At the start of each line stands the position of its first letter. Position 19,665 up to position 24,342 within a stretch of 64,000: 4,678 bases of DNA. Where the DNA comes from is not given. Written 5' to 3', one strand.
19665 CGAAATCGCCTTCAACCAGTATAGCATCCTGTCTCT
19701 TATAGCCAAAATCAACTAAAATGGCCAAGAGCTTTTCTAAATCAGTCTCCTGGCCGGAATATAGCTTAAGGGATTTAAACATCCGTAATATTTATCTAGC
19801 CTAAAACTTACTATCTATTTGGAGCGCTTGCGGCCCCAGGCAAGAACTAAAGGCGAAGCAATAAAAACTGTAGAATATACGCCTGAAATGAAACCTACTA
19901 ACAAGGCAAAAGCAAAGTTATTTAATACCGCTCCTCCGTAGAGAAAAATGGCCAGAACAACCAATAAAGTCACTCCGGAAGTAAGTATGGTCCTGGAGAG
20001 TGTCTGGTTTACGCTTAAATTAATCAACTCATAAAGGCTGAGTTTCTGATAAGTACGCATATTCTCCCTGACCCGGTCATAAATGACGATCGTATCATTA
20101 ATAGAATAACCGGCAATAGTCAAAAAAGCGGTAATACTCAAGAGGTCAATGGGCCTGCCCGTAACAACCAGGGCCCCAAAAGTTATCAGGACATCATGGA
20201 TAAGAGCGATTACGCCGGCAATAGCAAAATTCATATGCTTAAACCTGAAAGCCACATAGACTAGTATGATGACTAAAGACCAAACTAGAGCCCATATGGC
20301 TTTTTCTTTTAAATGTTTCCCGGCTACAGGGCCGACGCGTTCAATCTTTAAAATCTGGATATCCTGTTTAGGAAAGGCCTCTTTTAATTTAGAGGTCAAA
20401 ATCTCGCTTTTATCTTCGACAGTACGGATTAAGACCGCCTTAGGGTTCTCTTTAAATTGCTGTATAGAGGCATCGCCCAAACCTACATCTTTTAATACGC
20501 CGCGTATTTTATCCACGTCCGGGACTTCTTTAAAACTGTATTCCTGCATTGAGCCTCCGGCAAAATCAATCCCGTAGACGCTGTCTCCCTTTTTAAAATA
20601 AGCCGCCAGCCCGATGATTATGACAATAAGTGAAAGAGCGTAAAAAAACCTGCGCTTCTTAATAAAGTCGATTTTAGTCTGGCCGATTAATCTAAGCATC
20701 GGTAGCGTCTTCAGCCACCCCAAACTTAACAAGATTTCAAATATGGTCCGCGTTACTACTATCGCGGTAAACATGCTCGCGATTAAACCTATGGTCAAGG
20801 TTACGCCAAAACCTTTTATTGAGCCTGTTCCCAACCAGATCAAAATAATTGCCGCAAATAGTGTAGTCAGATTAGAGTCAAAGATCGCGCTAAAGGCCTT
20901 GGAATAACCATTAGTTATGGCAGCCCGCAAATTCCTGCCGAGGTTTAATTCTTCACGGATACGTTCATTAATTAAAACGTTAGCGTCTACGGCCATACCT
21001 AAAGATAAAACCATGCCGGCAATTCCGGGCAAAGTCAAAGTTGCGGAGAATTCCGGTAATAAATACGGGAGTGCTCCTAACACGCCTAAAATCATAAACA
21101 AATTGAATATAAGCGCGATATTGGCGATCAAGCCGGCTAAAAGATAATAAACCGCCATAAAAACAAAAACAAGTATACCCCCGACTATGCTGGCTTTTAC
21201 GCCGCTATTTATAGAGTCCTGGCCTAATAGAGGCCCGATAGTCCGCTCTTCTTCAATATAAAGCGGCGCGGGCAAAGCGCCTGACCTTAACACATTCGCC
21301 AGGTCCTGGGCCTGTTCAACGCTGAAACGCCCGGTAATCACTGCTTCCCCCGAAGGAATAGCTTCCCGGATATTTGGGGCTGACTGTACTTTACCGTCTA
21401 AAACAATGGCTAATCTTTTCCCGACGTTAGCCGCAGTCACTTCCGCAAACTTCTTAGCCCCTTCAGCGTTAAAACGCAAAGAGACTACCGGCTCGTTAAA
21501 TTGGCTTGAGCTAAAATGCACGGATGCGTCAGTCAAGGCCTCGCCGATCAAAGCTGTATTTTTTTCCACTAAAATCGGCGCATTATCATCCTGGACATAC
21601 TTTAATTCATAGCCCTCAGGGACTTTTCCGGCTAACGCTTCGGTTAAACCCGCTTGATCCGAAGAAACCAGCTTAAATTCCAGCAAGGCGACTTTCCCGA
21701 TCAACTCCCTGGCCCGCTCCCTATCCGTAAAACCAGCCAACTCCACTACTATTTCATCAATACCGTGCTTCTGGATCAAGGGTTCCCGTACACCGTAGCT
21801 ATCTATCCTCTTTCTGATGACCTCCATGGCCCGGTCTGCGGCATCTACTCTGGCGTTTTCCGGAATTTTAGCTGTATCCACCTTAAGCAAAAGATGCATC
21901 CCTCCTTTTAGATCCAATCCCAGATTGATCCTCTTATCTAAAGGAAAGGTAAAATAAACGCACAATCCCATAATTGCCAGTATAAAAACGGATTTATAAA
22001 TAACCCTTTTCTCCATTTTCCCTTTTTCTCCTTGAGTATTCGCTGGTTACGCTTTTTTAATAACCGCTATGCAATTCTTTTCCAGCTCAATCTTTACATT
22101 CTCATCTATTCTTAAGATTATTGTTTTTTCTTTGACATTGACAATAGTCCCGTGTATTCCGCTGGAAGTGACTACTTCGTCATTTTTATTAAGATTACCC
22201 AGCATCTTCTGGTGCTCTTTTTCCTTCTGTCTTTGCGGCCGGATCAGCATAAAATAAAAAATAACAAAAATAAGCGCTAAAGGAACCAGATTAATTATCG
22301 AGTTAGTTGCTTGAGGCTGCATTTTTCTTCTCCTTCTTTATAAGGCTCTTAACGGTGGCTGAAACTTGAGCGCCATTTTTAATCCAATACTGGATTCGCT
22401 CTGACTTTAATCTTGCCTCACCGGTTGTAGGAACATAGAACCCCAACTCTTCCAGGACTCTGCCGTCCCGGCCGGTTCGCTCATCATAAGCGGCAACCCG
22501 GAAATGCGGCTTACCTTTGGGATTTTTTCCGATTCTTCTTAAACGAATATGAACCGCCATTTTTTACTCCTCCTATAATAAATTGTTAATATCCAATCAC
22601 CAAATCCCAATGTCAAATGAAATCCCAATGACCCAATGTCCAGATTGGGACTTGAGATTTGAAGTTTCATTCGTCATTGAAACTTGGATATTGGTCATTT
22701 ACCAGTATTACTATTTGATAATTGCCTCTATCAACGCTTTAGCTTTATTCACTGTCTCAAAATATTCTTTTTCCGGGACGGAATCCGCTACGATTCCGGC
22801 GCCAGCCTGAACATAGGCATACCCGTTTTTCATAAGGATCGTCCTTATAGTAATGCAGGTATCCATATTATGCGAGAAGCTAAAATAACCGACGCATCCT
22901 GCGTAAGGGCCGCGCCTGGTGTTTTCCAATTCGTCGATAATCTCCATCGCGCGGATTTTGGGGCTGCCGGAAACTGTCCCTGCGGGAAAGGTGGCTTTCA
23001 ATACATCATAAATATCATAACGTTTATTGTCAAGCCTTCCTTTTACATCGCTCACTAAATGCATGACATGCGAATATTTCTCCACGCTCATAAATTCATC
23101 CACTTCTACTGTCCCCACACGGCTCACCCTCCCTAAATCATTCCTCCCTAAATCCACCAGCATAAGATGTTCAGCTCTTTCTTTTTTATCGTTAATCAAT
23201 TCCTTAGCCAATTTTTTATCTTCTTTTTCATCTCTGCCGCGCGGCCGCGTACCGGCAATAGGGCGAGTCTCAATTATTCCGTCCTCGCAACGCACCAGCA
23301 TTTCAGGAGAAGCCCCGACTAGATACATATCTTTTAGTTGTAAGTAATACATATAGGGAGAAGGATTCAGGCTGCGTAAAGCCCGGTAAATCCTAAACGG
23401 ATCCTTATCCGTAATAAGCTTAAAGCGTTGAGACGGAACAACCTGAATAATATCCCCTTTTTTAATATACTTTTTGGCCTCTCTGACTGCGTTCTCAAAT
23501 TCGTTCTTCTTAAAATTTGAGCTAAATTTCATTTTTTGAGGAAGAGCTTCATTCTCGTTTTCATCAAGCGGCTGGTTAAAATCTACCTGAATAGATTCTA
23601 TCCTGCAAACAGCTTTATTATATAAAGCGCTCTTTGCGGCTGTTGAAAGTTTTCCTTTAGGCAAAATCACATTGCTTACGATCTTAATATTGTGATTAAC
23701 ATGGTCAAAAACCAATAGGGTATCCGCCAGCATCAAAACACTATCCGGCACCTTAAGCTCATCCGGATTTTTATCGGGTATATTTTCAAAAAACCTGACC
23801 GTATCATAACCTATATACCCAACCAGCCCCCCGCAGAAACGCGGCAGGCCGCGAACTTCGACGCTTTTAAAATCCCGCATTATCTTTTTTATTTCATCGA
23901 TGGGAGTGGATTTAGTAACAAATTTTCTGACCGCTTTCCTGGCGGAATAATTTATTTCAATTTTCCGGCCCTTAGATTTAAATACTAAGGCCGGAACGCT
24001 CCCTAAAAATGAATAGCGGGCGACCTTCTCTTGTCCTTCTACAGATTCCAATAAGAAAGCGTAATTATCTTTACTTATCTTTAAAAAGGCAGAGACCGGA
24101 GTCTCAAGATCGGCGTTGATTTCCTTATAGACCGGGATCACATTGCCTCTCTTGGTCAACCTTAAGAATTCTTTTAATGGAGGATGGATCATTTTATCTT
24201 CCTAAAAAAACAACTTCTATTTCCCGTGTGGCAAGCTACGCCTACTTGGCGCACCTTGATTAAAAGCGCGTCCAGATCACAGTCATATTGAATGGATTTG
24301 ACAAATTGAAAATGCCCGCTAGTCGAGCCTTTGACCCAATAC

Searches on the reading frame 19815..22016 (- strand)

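Call 66: search_protein_families(library=ncbifam, proteins=[window:19815-22016:-], max_evalue=1e-10)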
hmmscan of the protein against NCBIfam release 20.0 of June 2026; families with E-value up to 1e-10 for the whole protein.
window:19815-22016:- (733 aa): 25 families
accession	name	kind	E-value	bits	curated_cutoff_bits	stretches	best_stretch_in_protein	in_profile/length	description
NF009583.0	PRK13024.1-3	subfamily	5.5e-232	772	721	1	19-732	22-738/755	protein translocase subunit SecDF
NF011315.0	PRK14726.1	equivalog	1.9e-191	638.3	1249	1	58-730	161-830/855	protein translocase subunit SecDF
NF009585.0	PRK13024.1-5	equivalog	1.3e-186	622.6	1037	3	151-511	378-731/993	protein translocase subunit SecDF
TIGR01129.1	secD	equivalog_domain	1e-154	515.5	244.4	2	32-425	1-396/397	protein translocase subunit SecD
NF009581.0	PRK13024.1-1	equivalog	6.2e-131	437.9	1058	1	4-731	6-733/752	protein translocase subunit SecDF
TIGR00916.1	2A0604s01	subfamily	1.9e-126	420.3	148.6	2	182-419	1-231/231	SecD/SecF family protein translocase subunit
NF009580.0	PRK13023.1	equivalog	3.3e-126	422.5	1153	1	25-730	57-753/775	protein translocase subunit SecDF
NF009584.0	PRK13024.1-4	equivalog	3.9e-122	409.1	1171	2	25-440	27-423/759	protein translocase subunit SecDF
TIGR00966.2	transloc_SecF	equivalog_domain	4e-109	364.4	160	2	449-727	1-279/279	protein translocase subunit SecF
NF009540.0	PRK12911.1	equivalog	5.5e-98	328.8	1878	2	193-510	833-1145/1403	bifunctional preprotein translocase subunit SecD/SecF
NF009545.0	PRK12933.1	equivalog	4e-89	299.7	728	1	61-428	233-592/604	protein translocase subunit SecD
NF009582.0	PRK13024.1-2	equivalog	3.3e-59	200.7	723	1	211-731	276-828/859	protein translocase subunit SecDF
NF006218.0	PRK08343.1-4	subfamily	1.8e-48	165.3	383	2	151-427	113-382/392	preprotein translocase subunit SecD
NF046001.1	SecDF_plasm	equivalog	4.3e-46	157.4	500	1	228-723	310-842/878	protein translocase subunit SecDF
NF006216.0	PRK08343.1-2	equivalog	4.9e-29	101.5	519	1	233-424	309-492/506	preprotein translocase subunit SecD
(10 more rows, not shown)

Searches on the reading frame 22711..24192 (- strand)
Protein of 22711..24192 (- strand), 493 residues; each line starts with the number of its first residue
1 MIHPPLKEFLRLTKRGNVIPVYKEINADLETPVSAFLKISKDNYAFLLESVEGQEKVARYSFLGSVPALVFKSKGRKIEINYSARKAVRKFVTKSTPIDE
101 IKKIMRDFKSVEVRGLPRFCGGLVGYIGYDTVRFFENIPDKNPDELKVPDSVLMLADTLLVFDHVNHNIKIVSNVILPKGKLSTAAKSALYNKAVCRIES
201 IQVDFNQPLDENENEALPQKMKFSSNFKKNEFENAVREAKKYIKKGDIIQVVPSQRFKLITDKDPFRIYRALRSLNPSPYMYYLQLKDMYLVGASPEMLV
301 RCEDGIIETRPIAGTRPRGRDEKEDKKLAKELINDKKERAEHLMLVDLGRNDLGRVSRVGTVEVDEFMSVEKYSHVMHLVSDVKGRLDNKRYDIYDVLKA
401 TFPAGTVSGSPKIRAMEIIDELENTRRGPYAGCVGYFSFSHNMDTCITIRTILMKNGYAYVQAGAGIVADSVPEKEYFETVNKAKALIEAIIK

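Call 66: search_protein_families(library=ncbifam, proteins=[window:22711-24192:-], max_evalue=1e-10)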
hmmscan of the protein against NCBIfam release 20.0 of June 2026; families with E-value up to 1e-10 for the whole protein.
window:22711-24192:- (493 aa): 26 families (the best 25 are shown)
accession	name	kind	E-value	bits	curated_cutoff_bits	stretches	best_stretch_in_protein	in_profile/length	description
TIGR00564.1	trpE_most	equivalog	9.8e-178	591.8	517.7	1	27-491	1-454/455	anthranilate synthase component I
NF010086.0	PRK13571.1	equivalog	2.1e-163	544.5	693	1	6-491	11-497/510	anthranilate synthase component I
TIGR01820.1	TrpE-arch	equivalog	6.9e-151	503.5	512.05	1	32-491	1-448/449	anthranilate synthase component I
NF010089.0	PRK13574.1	equivalog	5.4e-123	411.1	527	1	35-491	15-418/421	anthranilate synthase component I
NF010087.0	PRK13572.1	equivalog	1.4e-113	379.9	580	1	28-491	7-431/435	anthranilate synthase component I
NF010079.0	PRK13564.1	equivalog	3.3e-112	375.9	471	1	93-492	119-512/521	anthranilate synthase component 1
NF004610.0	PRK05940.1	equivalog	8e-108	361.2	568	1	41-491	30-459/467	anthranilate synthase component I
TIGR01824.1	PabB-clade2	equivalog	7.6e-104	347.8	408.55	1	121-487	1-355/355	aminodeoxychorismate synthase, component I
TIGR00565.1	trpE_proteo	equivalog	2.7e-100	336.6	494.65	1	95-492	105-494/498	anthranilate synthase component I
NF006563.0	PRK09070.1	equivalog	2.8e-100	336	514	1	34-491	14-444/447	aminodeoxychorismate synthase component I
NF010082.0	PRK13567.1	equivalog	3.1e-96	322.9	576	1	21-489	4-465/468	anthranilate synthase component I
TIGR00553.1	pabB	equivalog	3.4e-91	305.8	328.4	1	123-486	1-328/329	aminodeoxychorismate synthase component I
NF012009.0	PRK15465.1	equivalog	6.3e-89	298.6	622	1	36-489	22-449/453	aminodeoxychorismate synthase component 1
NF010081.0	PRK13566.1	equivalog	2.9e-79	267.1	645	1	122-491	158-507/729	anthranilate synthase component I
NF005698.0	PRK07508.1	equivalog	6.4e-72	242.2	452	1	214-487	101-375/383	aminodeoxychorismate synthase component I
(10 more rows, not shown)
